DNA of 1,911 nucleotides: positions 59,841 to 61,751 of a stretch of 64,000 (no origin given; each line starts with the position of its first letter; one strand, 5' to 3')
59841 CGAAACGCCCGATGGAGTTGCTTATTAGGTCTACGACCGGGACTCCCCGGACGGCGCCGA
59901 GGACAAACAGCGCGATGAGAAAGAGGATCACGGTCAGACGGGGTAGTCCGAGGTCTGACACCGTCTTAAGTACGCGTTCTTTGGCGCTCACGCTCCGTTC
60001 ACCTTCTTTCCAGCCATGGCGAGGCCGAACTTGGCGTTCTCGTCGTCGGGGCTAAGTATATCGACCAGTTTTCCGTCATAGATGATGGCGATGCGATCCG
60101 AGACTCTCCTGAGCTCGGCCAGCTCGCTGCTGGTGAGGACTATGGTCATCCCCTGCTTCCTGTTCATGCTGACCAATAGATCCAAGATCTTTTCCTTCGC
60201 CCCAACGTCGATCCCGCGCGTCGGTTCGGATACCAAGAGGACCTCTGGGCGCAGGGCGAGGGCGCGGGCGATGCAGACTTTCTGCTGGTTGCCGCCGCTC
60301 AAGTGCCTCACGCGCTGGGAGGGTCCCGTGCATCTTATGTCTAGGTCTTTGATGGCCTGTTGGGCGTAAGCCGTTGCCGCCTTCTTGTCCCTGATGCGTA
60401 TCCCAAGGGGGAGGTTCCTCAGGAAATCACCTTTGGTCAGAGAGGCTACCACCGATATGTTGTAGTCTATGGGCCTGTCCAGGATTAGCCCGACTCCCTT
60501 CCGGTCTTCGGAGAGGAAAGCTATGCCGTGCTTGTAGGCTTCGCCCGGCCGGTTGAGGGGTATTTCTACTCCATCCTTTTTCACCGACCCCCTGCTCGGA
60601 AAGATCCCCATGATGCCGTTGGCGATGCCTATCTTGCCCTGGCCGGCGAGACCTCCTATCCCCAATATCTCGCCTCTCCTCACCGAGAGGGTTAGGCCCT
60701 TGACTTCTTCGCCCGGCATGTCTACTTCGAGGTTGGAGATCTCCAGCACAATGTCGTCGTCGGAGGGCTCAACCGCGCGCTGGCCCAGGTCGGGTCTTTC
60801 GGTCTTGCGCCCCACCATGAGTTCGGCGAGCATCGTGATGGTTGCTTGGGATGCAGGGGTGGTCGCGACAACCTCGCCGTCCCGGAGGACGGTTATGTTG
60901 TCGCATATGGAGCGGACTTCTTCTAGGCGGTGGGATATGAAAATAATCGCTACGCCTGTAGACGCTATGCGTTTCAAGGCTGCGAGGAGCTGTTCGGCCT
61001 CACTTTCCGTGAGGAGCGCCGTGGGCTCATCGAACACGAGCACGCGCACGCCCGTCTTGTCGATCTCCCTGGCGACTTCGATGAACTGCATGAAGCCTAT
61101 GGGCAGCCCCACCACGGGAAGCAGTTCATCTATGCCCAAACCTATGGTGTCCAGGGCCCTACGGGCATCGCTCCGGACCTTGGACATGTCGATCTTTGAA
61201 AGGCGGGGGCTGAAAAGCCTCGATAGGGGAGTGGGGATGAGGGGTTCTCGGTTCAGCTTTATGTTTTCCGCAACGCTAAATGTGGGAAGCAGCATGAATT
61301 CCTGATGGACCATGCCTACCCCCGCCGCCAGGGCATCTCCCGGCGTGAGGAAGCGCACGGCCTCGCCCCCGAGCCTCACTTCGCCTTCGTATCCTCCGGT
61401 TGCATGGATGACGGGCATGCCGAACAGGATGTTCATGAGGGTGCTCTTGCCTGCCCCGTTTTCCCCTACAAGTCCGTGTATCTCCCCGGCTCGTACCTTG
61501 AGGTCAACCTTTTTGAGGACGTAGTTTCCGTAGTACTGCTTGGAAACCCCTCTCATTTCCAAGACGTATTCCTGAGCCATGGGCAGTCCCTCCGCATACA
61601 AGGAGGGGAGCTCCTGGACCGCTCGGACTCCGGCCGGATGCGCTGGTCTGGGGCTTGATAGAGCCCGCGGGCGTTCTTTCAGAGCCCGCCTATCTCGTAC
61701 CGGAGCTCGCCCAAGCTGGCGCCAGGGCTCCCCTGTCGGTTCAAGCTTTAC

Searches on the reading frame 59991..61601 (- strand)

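Call 35: search_protein_families(library=pfam, proteins=[window:59991-61601:-], max_evalue=0.00001)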
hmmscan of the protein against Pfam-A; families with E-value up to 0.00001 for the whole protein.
window:59991-61601:- (537 aa): 2 families
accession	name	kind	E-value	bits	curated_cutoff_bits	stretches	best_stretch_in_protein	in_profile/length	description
PF00005.33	ABC_tran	-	4.4e-36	124.9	25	2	29-195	1-137/137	ABC transporter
PF13304.12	AAA_21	-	3.5e-07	31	27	0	41-60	1-20/304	AAA domain, putative AbiEii toxin, Type IV TA system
